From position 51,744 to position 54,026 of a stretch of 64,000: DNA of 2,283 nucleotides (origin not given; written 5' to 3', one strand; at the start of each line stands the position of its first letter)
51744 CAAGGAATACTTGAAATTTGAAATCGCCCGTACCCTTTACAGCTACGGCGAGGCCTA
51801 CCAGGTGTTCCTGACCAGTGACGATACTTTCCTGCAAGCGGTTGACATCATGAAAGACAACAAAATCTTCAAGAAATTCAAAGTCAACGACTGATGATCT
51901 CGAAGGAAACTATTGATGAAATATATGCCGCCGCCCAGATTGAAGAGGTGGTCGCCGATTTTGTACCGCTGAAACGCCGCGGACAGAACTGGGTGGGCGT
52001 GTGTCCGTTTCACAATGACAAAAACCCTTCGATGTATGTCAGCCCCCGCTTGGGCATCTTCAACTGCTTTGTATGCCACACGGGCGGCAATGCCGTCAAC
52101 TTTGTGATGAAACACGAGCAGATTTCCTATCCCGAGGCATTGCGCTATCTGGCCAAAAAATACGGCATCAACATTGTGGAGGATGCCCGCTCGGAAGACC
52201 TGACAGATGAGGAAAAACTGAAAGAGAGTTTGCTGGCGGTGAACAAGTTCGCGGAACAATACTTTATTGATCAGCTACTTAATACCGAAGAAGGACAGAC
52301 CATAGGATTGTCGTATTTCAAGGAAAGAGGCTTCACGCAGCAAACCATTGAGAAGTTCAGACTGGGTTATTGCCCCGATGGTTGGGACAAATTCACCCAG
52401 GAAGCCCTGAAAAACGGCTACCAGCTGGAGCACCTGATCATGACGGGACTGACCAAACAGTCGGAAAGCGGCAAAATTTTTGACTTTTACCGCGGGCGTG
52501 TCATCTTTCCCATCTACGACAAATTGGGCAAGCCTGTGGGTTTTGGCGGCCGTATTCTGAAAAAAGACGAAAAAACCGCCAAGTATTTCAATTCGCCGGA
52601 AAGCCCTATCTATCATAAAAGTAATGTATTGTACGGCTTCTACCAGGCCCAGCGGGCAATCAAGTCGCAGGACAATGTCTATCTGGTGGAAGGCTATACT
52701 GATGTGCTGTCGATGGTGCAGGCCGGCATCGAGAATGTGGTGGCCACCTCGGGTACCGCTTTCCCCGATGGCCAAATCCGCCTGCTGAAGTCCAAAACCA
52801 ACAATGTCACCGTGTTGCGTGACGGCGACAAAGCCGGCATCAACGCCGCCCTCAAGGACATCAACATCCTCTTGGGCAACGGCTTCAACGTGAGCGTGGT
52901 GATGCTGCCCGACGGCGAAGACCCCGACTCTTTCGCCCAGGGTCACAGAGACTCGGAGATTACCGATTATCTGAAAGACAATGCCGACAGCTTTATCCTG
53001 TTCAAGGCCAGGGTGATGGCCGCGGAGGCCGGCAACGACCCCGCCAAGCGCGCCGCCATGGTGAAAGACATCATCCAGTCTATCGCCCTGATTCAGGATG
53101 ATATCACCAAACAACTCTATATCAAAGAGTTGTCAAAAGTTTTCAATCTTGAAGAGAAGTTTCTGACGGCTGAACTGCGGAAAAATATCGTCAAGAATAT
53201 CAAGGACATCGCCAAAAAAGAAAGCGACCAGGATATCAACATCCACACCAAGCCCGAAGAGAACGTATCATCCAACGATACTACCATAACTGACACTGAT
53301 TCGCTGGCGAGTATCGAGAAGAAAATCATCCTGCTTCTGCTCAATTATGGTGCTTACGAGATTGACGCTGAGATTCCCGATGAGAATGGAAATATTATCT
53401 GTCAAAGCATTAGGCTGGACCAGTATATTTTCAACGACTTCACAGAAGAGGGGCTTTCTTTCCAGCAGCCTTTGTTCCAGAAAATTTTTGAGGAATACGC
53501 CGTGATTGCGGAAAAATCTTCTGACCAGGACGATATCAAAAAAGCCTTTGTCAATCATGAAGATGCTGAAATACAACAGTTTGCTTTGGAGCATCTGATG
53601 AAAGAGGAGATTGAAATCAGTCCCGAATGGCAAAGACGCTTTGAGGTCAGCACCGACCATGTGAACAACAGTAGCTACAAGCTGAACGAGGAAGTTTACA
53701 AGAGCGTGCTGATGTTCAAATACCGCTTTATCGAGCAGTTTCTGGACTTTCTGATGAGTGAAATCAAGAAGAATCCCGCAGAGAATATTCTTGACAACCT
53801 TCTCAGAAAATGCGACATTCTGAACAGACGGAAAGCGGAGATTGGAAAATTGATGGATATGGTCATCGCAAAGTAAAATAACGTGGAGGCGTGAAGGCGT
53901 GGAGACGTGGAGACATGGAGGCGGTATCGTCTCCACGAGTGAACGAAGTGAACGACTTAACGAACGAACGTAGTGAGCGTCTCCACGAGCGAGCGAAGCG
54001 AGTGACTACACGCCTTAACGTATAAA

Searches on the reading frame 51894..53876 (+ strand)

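Call 73: search_protein_families(library=pfam, proteins=[window:51894-53876:+], max_evalue=0.00001)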
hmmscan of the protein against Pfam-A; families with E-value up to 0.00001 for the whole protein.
window:51894-53876:+ (660 aa): 7 families
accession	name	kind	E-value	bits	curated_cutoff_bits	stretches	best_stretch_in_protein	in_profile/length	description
PF08275.17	DNAG_N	-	6.9e-40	136.5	26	1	126-252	3-127/128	DNA primase catalytic core, N-terminal domain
PF01807.25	Zn_ribbon_DnaG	-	3e-31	107.6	24.9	1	3-96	2-95/98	CHC2 zinc finger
PF13155.12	Toprim_2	-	9.1e-22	77.7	22.1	1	263-347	1-87/88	Toprim-like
PF13662.12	Toprim_4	-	2.7e-15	56.8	25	1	261-336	2-84/85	Toprim domain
PF01751.28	Toprim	-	1.2e-10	41.8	23.1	1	262-334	2-92/96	Toprim domain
PF13362.12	Toprim_3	-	6.8e-08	33.3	27.2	1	262-349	2-90/95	Toprim domain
PF10410.14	DnaB_bind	-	1.1e-06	29.2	20.6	1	381-420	15-54/56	DnaB-helicase binding domain of primase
